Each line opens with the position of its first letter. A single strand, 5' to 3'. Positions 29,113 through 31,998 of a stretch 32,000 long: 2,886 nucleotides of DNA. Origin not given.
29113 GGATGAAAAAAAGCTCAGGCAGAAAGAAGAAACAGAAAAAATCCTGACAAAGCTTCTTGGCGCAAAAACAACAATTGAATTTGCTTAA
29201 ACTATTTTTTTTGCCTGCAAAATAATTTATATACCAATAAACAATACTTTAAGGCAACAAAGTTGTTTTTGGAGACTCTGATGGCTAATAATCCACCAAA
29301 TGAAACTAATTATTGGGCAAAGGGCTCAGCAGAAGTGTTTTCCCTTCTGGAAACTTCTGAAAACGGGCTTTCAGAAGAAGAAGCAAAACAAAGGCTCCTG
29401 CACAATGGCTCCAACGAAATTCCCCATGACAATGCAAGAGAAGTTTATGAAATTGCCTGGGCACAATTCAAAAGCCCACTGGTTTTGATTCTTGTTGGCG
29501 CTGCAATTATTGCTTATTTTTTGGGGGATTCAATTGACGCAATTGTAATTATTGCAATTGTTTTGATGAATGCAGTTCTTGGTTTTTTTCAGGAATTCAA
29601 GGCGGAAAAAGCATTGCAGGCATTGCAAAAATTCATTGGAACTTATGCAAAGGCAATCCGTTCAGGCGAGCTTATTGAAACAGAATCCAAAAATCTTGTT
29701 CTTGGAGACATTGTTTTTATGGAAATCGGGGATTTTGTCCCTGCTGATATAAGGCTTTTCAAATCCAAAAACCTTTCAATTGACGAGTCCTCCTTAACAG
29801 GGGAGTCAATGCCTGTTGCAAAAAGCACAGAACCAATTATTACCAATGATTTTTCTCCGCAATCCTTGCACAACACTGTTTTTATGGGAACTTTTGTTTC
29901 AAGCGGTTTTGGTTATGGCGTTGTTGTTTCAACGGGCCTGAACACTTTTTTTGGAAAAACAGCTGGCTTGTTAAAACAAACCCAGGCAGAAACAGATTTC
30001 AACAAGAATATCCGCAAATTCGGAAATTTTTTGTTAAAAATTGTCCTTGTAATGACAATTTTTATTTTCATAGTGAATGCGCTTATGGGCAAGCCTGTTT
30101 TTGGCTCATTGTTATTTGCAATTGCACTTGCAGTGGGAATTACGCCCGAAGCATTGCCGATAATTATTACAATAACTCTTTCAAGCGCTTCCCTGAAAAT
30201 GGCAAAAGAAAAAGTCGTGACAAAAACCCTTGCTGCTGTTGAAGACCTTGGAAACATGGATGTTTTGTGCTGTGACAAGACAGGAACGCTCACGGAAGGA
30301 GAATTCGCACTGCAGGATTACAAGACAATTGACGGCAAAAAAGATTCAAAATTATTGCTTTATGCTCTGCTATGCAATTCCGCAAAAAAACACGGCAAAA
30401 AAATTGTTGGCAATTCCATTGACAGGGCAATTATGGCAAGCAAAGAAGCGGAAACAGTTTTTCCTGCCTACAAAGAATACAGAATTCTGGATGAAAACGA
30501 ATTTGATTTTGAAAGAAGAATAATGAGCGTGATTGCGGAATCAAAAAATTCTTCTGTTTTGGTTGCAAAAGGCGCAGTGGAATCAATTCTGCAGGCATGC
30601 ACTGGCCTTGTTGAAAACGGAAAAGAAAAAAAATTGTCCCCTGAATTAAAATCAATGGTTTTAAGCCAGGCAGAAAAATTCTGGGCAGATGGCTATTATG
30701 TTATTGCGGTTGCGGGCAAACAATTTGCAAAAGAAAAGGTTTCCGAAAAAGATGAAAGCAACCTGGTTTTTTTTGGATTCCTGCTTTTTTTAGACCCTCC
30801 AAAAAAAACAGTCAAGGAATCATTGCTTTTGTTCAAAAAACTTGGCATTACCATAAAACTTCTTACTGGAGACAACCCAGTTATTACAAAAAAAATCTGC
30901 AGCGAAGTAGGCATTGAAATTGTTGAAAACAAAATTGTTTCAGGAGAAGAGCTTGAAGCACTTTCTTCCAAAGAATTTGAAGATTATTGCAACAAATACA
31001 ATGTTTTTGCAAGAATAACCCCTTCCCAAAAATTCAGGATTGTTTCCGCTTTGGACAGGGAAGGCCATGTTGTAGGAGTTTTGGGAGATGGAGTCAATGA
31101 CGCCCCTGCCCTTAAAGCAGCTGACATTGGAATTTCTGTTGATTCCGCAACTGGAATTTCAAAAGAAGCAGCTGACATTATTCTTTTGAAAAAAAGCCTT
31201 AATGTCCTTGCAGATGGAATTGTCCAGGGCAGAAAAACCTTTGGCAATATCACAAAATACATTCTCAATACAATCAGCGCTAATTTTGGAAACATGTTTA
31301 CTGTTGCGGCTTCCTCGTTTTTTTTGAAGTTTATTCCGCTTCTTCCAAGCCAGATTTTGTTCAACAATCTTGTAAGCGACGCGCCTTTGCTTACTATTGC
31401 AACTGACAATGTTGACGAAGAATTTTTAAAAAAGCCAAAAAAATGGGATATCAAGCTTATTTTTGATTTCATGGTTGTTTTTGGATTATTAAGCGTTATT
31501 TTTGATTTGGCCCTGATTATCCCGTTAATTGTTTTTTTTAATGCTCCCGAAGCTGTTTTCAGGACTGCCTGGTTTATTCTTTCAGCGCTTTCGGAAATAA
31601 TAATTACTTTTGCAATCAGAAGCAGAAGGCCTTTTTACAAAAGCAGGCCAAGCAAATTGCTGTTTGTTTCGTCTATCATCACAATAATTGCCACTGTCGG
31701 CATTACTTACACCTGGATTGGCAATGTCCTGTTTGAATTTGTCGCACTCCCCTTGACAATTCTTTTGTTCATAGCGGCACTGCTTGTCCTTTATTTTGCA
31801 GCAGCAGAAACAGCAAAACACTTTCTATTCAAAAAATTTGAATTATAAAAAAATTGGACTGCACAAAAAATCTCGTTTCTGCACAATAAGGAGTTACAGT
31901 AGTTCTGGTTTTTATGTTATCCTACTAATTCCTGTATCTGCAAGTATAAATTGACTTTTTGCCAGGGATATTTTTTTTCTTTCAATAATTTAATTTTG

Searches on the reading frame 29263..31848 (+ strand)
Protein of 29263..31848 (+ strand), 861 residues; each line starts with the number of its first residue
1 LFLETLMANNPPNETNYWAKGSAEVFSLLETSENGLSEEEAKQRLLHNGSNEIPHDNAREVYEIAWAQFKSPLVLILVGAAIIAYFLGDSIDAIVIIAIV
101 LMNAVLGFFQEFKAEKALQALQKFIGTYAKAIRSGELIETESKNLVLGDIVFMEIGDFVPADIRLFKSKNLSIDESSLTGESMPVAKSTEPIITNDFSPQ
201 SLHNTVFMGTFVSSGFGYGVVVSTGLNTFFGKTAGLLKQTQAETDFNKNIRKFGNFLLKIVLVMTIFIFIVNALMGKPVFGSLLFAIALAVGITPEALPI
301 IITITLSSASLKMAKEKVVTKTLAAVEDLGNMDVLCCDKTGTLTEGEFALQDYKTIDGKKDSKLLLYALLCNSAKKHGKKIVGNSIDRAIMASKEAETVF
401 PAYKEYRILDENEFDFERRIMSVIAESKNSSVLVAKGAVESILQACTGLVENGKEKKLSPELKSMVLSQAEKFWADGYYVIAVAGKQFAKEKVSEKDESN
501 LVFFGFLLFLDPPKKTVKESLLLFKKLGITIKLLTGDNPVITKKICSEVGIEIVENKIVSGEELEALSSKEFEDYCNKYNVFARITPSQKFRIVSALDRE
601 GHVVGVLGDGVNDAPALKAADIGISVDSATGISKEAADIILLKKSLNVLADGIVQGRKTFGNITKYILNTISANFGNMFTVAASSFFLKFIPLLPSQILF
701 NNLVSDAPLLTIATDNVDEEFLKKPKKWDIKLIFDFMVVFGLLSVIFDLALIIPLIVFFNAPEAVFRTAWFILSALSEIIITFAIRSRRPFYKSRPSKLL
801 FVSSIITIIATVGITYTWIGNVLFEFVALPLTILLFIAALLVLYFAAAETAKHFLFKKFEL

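Call 71: search_protein_families(library=ncbifam, proteins=[window:29263-31848:+], max_evalue=0.001)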
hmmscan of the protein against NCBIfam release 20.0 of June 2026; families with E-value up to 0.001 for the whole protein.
window:29263-31848:+ (861 aa): 21 families
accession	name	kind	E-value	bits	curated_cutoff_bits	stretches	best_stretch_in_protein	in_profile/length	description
TIGR01524.1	ATPase-IIIB_Mg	equivalog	3.3e-219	730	610.75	1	18-860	16-865/867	magnesium-translocating P-type ATPase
NF011702.0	PRK15122.1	subfamily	6e-209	696.2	975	1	23-860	37-904/907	magnesium-translocating P-type ATPase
TIGR01647.1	ATPase-IIIA_H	equivalog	7.9e-151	503.8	615.5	1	35-812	1-751/755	plasma-membrane proton-efflux P-type ATPase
TIGR01522.1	ATPase-IIA2_Ca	equivalog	2.1e-142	475.7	798.3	1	24-736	11-725/854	calcium-transporting P-type ATPase, PMR1-type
TIGR01116.1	ATPase-IIA1_Ca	equivalog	1.8e-114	383.6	703.4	2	67-352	3-285/799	calcium-translocating P-type ATPase, SERCA-type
TIGR01523.1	ATPase-IID_K-Na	equivalog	1.4e-93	314.2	645.05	3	408-727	485-824/997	potassium/sodium efflux P-type ATPase, fungal-type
TIGR01517.1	ATPase-IIB_Ca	equivalog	7.2e-93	312.3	507.05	1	26-826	45-851/882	calcium-translocating P-type ATPase, PMCA-type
TIGR01106.1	ATPase-IIC_X-K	subfamily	1.1e-87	294.9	946.1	3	33-348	34-360/997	Na,H/K antiporter P-type ATPase subunit alpha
TIGR01494.1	ATPase_P-type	subfamily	7e-79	265.5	62.3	4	576-696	360-475/478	HAD-IC family P-type ATPase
TIGR01525.1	ATPase-IB_hvy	subfamily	4.7e-69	233.7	346.25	2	77-553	5-427/560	heavy metal translocating P-type ATPase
TIGR01657.1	P-ATPase-V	hypoth_equivalog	1.4e-62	211.5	618.25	2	20-566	123-712/1055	ATP13A2 family polyamine export P-type ATPase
TIGR01512.1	ATPase-IB2_Cd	subfamily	1.4e-50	172.4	313.5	2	76-356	4-258/494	cadmium family heavy metal-translocating P-type ATPase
TIGR01511.1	ATPase-IB1_Cu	subfamily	1.3e-46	159.6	397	3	93-389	46-311/542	copper-translocating P-type ATPase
NF008262.1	PRK11033.1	equivalog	2.5e-41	142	1005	2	80-552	185-599/731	zinc/cadmium/mercury/lead-transporting ATPase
NF033775.1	P_type_ZntA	exception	9.6e-34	116.7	1240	2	79-377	189-475/732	Zn(II)/Cd(II)/Pb(II) translocating P-type ATPase ZntA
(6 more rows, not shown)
